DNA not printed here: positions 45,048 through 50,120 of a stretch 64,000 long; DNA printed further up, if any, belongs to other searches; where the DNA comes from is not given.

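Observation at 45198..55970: Secreted-protein locus: 1590-aa BNR/Asp-box multi-propeller protein, two paralogous transglutaminase-like proteins with a shared Cys-rich module, a GH5-like hydrolase and a Cys-rich anchored protein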

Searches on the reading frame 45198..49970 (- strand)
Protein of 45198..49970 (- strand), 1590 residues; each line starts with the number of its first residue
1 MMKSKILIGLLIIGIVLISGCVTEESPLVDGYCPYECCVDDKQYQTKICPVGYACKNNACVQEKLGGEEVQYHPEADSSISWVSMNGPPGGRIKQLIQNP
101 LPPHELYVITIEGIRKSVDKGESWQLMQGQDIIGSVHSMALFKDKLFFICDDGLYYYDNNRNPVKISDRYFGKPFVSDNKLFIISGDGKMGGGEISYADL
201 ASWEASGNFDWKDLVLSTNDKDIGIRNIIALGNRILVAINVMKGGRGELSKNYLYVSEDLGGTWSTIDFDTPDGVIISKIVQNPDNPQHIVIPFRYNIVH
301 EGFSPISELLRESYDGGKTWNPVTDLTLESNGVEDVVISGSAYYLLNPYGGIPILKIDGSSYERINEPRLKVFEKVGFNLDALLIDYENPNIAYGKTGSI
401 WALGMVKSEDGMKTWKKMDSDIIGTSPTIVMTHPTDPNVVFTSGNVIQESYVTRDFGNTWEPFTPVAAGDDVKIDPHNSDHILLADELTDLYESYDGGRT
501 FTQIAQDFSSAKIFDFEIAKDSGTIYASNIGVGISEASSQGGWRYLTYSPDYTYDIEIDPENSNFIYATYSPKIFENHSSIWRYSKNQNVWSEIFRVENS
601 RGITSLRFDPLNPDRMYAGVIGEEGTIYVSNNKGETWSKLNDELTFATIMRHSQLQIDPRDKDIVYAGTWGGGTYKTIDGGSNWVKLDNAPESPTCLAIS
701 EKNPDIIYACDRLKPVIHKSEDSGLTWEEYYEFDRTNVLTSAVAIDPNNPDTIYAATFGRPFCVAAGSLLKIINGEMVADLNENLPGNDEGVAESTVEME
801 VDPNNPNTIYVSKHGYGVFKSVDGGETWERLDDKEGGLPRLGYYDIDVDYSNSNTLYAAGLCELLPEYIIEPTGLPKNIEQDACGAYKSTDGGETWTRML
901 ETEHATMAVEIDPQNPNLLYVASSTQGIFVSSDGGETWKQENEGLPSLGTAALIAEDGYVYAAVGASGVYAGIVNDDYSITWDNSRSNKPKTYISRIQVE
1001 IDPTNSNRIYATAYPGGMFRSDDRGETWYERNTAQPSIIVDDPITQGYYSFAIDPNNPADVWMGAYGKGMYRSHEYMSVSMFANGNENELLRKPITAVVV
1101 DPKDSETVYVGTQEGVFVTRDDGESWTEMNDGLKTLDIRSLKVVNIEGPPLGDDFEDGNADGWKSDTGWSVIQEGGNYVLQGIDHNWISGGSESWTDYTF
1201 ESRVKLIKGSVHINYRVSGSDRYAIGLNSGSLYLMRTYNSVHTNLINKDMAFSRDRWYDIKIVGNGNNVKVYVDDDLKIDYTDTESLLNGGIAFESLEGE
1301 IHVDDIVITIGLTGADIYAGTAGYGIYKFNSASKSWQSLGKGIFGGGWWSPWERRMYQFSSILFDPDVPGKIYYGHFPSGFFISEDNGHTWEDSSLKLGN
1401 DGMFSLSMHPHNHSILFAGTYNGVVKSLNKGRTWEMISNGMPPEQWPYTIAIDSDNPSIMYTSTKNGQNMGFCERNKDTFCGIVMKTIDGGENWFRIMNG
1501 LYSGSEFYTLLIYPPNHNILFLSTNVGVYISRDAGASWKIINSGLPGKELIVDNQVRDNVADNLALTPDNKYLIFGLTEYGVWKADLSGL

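Call 4: search_protein_families(library=pfam, proteins=[window:45198-49970:-], max_evalue=0.1)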
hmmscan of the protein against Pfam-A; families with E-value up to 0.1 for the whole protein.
window:45198-49970:- (1590 aa): 9 families
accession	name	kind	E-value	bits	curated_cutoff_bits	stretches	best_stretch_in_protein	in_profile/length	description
PF15902.12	Sortilin-Vps10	-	3.3e-52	178.2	33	5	626-733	2-115/446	Sortilin, neurotensin receptor 3,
PF02012.26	BNR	-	2.8e-22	75.4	27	0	887-897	1-11/12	BNR/Asp-box repeat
PF14870.12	PSII_BNR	-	1.2e-14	54.7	27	1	884-1034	125-272/303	Photosynthesis system II assembly factor YCF48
PF13088.12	BNR_2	-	2e-12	47.5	31.4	1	251-331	137-209/277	BNR repeat-like domain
PF06439.18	3keto-disac_hyd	-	3.6e-06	27.6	26.8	1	1155-1308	6-186/187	3-keto-disaccharide hydrolase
PF02210.31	Laminin_G_2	-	0.0012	19.7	22.9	1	1218-1286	16-84/126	Laminin G domain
PF13385.13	Laminin_G_3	-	0.0015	19.2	27.6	1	1196-1287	17-111/151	Concanavalin A-like lectin/glucanases superfamily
PF19763.6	DUF6250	-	0.0028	18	26.9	1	1245-1305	104-164/165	Domain of unknown function (DUF6250)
PF09299.17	Mu-transpos_C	-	0.012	16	21.7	0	1098-1119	39-60/61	Mu transposase, C-terminal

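Call 5: search_protein_families(library=ncbifam, proteins=[window:45198-49970:-], max_evalue=0.1)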
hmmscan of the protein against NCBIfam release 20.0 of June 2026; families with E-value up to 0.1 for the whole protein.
window:45198-49970:- (1590 aa): 4 families
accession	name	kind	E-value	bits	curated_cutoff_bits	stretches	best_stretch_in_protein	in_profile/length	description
NF045728.1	glycosyl_F510_1955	equivalog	7.4e-83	277.6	175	11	623-758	113-239/246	F510_1955 family glycosylhydrolase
NF010237.0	PRK13684.1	equivalog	7.8e-16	58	326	1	882-1033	150-297/334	photosynthesis system II assembly factor Ycf48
NF052228.1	T9SS_PorZ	equivalog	1.5e-10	40.2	260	0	628-680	349-405/757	type IX secretion system anionic LPS delivery protein PorZ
NF047818.1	LIC11996_lipo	equivalog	0.00042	19.5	350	0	818-898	344-418/422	LIC11996 family lipoprotein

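Call 16: search_solved_structures(query=window:45198-49970:-, max_evalue=0.001)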
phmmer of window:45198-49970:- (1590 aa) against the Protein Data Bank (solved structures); distinct sequences matched with E-value up to 0.001: 8.
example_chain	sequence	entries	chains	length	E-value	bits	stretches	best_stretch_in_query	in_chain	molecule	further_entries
3b7f_A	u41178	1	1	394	3.3e-08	34.8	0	908-945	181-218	Glycosyl hydrolase, BNR repeat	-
7kn8_A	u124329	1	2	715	1.4e-05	26.1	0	599-694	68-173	Cellulase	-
5fzp_A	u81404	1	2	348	3.6e-05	24.8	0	616-687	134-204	DISPASE AUTOLYSIS-INDUCING PROTEIN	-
6fhp_A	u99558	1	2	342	4.1e-05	24.6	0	616-687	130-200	Dispase autolysis-inducing protein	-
8am5_S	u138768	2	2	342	4.7e-05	24.4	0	889-970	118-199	Photosystem II assembly lipoprotein Ycf48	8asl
5znn_A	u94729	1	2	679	0.00037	21.4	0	1018-1131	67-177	Sortilin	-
5nmr_A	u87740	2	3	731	0.00049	21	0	1018-1131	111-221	Sortilin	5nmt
5nni_A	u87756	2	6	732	0.00049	21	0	1018-1131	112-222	Sortilin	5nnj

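Call 57: find_homologous_proteins(query=window:45198-49970:-, max_evalue=1e-10)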
Query window:45198-49970:- (1590 aa): 3586 proteins with E <= 1e-10 among 8000 candidates; the best 120 are listed.
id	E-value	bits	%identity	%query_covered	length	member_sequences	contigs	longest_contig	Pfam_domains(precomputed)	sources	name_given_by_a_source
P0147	0.0e+0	2661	73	100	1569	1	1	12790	PF06439.19,PF25852.1,PF14870.13,PF02012.27,PF15902.13,PF13088.13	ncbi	-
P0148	0.0e+0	2563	70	100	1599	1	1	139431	PF06439.19,PF25852.1,PF14870.13,PF02012.27,PF15902.13,PF13088.13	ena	-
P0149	0.0e+0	2470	69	95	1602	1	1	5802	PF09299.18,PF06439.19,PF25852.1,PF14870.13,PF02012.27,PF15902.13,PF13088.13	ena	-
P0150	0.0e+0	2387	67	95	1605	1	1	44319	PF09299.18,PF06439.19,PF25852.1,PF24316.2,PF14870.13,PF02012.27,PF15902.13,PF13088.13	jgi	-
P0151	0.0e+0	2351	66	95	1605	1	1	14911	PF09299.18,PF06439.19,PF13385.14,PF25852.1,PF24316.2,PF14870.13,PF02012.27,PF15902.13,PF13088.13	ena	-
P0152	0.0e+0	2325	66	95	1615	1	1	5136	PF09299.18,PF06439.19,PF25852.1,PF24316.2,PF14870.13,PF02012.27,PF15902.13,PF13088.13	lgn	-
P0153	0.0e+0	2303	65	95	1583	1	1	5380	PF09299.18,PF25852.1,PF14870.13,PF02012.27,PF15902.13,PF13088.13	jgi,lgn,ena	-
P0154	0.0e+0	2292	66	95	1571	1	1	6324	PF06439.19,PF24316.2,PF14870.13,PF02012.27,PF15902.13,PF13088.13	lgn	-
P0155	0.0e+0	2254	64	95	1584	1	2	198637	PF09299.18,PF06439.19,PF25852.1,PF14870.13,PF02012.27,PF15902.13,PF13088.13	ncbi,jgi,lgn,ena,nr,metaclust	ncbi:hypothetical protein AMJ49_01075 [Parcubacteria bacterium DG_74_2]|nr:MAG: hypothetical protein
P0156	0.0e+0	2204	62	100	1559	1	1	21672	PF06439.19,PF13385.14,PF14870.13,PF02012.27,PF15902.13,PF13088.13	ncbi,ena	-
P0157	0.0e+0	2012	58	95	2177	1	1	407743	PF13229.13,PF04909.21,PF14870.13,PF02012.27,PF15902.13,PF05048.20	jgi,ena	-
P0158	0.0e+0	2004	59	95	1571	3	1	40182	PF06439.19,PF14870.13,PF02012.27,PF15902.13,PF13088.13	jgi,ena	-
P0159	0.0e+0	2001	58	95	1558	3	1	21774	PF25852.1,PF14870.13,PF02012.27,PF15902.13,PF13088.13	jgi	-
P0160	0.0e+0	1996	58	95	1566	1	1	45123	PF13859.13,PF14870.13,PF02012.27,PF15902.13,PF13088.13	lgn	-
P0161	0.0e+0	1975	58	95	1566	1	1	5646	PF25852.1,PF14870.13,PF02012.27,PF15902.13,PF13088.13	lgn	-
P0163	0.0e+0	1965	57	95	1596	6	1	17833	PF06439.19,PF14870.13,PF02012.27,PF15902.13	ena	-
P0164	0.0e+0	1936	57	95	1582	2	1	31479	PF06439.19,PF14870.13,PF02012.27,PF15902.13,PF13088.13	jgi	jgi:photosystem II stability/assembly factor-like uncharacterized protein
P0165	0.0e+0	1934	56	100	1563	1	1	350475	PF06439.19,PF14870.13,PF02012.27,PF15902.13,PF13088.13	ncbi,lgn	-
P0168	0.0e+0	1906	55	100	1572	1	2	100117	PF06439.19,PF14870.13,PF02012.27,PF15902.13,PF13088.13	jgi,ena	-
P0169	0.0e+0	1901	56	96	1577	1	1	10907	PF13859.13,PF06439.19,PF25852.1,PF14870.13,PF02012.27,PF15902.13,PF13088.13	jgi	jgi:photosystem II stability/assembly factor-like uncharacterized protein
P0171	0.0e+0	1896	55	96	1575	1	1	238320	PF06439.19,PF15899.12,PF14870.13,PF02012.27,PF15902.13,PF13088.13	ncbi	-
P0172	0.0e+0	1892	55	97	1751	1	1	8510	PF22352.3,PF00801.27,PF06439.19,PF14870.13,PF02012.27,PF15902.13,PF13088.13,PF18911.7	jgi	jgi:PKD repeat protein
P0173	0.0e+0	1888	54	98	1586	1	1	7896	PF06439.19,PF25852.1,PF14870.13,PF02012.27,PF15902.13,PF13088.13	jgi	jgi:photosystem II stability/assembly factor-like uncharacterized protein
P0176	0.0e+0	1848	55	95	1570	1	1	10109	PF06439.19,PF14870.13,PF02012.27,PF15902.13,PF13088.13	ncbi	-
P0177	0.0e+0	1844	55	95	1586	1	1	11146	PF06439.19,PF14870.13,PF02012.27,PF15902.13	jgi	jgi:photosystem II stability/assembly factor-like uncharacterized protein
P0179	0.0e+0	1834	55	95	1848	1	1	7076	PF04909.21,PF06439.19,PF14870.13,PF02012.27,PF15902.13,PF13088.13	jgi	jgi:photosystem II stability/assembly factor-like uncharacterized protein/predicted TIM-barrel fold 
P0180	0.0e+0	1819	54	95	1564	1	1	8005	PF06439.19,PF14870.13,PF02012.27,PF15902.13,PF13088.13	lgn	-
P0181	0.0e+0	1811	51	98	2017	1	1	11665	PF06439.19,PF13385.14,PF19763.7,PF14870.13,PF02210.32,PF02012.27,PF15902.13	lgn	-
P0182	0.0e+0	1810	53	95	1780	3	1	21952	PF00801.27,PF06439.19,PF25852.1,PF14870.13,PF02012.27,PF15902.13,PF13088.13,PF18911.7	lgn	-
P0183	0.0e+0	1806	54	95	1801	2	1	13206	PF06439.19,PF14870.13,PF02012.27,PF15902.13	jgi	jgi:photosystem II stability/assembly factor-like uncharacterized protein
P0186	0.0e+0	1788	54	95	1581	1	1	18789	PF06439.19,PF14870.13,PF02012.27,PF15902.13,PF13088.13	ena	-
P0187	0.0e+0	1781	54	95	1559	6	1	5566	PF13360.14,PF06439.19,PF25852.1,PF14870.13,PF02012.27,PF15902.13,PF13088.13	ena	-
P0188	0.0e+0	1780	54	95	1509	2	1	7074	PF06439.19,PF14870.13,PF02012.27,PF15902.13,PF13088.13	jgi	jgi:photosystem II stability/assembly factor-like uncharacterized protein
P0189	0.0e+0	1765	56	87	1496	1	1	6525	PF06439.19,PF13385.14,PF02012.27,PF15902.13,PF13088.13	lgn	-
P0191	0.0e+0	1746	53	95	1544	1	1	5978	PF06439.19,PF14870.13,PF02012.27,PF15902.13,PF13088.13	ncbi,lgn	-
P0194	0.0e+0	1679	51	95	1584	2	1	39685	PF06439.19,PF14870.13,PF02012.27,PF15902.13,PF13088.13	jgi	jgi:photosystem II stability/assembly factor-like uncharacterized protein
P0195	0.0e+0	1670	49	95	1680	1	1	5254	PF06439.19,PF02012.27,PF15902.13,PF13088.13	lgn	-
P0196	0.0e+0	1667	50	95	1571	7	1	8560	PF06439.19,PF13385.14,PF25852.1,PF24316.2,PF14870.13,PF02012.27,PF15902.13,PF13088.13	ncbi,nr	ncbi:MAG: DUF1080 domain-containing protein [Dehalococcoidales bacterium]|nr:DUF1080 domain-containi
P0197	0.0e+0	1661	51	95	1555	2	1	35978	PF06439.19,PF25852.1,PF14870.13,PF02012.27,PF15902.13,PF13088.13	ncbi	-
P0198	0.0e+0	1654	50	95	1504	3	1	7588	PF06439.19,PF25852.1,PF14870.13,PF02012.27,PF15902.13,PF13088.13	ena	-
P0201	0.0e+0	1590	48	100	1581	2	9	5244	PF06439.19,PF14870.13,PF02012.27,PF15902.13,PF13088.13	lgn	-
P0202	0.0e+0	1588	48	96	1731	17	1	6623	PF06439.19,PF25852.1,PF14870.13,PF02012.27,PF15902.13,PF13088.13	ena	-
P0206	0.0e+0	1537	49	95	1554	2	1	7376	PF06439.19,PF14870.13,PF02012.27,PF15902.13,PF13088.13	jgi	jgi:photosystem II stability/assembly factor-like uncharacterized protein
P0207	0.0e+0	1525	47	95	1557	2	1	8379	PF06439.19,PF25852.1,PF24316.2,PF14870.13,PF02012.27,PF15902.13,PF13088.13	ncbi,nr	ncbi:MAG: hypothetical protein U9O18_08835 [Chloroflexota bacterium]|nr:hypothetical protein [Chloro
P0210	0.0e+0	1488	46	97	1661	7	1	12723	PF00801.27,PF06439.19,PF25852.1,PF14870.13,PF02012.27,PF15902.13,PF13088.13,PF18911.7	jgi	-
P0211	0.0e+0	1477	46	97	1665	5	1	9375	PF00801.27,PF06439.19,PF14870.13,PF02012.27,PF15902.13,PF13088.13,PF18911.7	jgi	jgi:photosystem II stability/assembly factor-like uncharacterized protein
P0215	0.0e+0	1351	44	97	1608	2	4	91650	PF06439.19,PF24316.2,PF14870.13,PF02012.27,PF15902.13,PF13088.13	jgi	-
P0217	0.0e+0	1287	51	73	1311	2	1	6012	PF22352.3,PF00801.27,PF13360.14,PF17963.8,PF06439.19,PF14870.13,PF02012.27,PF15902.13,PF18911.7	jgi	-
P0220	0.0e+0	1217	42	96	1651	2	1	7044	PF06439.19,PF02012.27,PF15902.13,PF13088.13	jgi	-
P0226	2.7e-210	720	35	46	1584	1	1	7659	PF06439.19,PF14870.13,PF02012.27,PF15902.13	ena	-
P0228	3.6e-190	653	29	67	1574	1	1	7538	PF06439.19,PF25852.1,PF14870.13,PF02012.27,PF15902.13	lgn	-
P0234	2.4e-77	279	24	37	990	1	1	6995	PF06439.19,PF25852.1,PF14870.13,PF02012.27,PF15902.13,PF13088.13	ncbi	-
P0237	6.4e-72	261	29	26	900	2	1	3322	PF06439.19,PF25852.1,PF14870.13,PF02012.27,PF15902.13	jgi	jgi:photosystem II stability/assembly factor-like uncharacterized protein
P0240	3.1e-69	252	25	47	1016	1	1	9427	PF06439.19,PF25852.1,PF14870.13,PF02012.27,PF15902.13,PF13088.13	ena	-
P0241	8.8e-69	251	28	25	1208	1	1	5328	PF01839.30,PF06439.19,PF13517.13,PF14870.13,PF02012.27,PF15902.13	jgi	jgi:photosystem II stability/assembly factor-like uncharacterized protein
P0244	2.2e-63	233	27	27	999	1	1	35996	PF06439.19,PF25852.1,PF14870.13,PF02012.27,PF15902.13,PF03174.20,PF13088.13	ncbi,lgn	-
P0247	5.2e-61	225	24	45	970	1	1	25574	PF06439.19,PF25852.1,PF24316.2,PF14870.13,PF02012.27,PF15902.13,PF13088.13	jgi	jgi:photosystem II stability/assembly factor-like uncharacterized protein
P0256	9.9e-49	184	25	34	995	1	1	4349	PF06439.19,PF25852.1,PF14870.13,PF02012.27,PF15902.13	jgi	jgi:photosystem II stability/assembly factor-like uncharacterized protein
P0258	2.8e-45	173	26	44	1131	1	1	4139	PF06439.19,PF15899.12,PF25852.1,PF24316.2,PF14870.13,PF02012.27,PF15902.13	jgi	jgi:photosystem II stability/assembly factor-like uncharacterized protein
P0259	4.5e-45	172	23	45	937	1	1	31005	PF06439.19,PF25852.1,PF14870.13,PF02012.27,PF15902.13,PF13088.13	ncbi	-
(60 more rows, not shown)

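Call 59: find_encoding_contigs(protein=P0155, flank=8000, max_places=1)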
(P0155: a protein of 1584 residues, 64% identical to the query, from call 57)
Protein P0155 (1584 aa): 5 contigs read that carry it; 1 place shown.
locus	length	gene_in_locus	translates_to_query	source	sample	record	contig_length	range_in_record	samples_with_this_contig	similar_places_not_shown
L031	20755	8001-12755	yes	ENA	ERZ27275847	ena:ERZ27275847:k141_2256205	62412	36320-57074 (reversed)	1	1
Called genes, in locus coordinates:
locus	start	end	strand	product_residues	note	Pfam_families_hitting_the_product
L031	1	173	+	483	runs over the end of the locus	-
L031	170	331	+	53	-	-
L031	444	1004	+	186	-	PF06821:Ser_hydrolase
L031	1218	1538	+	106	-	PF00076:RRM_1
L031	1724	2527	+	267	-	PF01925:TauE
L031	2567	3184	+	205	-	PF01209:Ubie_methyltran, PF13489:Methyltransf_23, PF02353:CMAS (weak), PF07021:MetW (faint), PF13847:Methyltransf_31, PF08241:Methyltransf_11, PF08242:Methyltransf_12, PF13649:Methyltransf_25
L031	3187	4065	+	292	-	PF02645:DegV, PF13684:FakA-like_C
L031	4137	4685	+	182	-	PF03073:TspO_MBR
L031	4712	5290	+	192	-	PF13302:Acetyltransf_3, PF13420:Acetyltransf_4, PF00583:Acetyltransf_1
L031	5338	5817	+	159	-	PF07963:N_methyl (weak)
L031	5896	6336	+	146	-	-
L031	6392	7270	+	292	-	PF02645:DegV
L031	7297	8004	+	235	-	-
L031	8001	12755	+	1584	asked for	PF09299:Mu-transpos_C (faint), PF14870:PSII_BNR (faint), PF02012:BNR (faint), PF13088:BNR_2 (faint), PF15902:Sortilin-Vps10, PF25852:DUF6242_C (weak), PF06439:3keto-disac_hyd (weak), PF15902:Sortilin-Vps10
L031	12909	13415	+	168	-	-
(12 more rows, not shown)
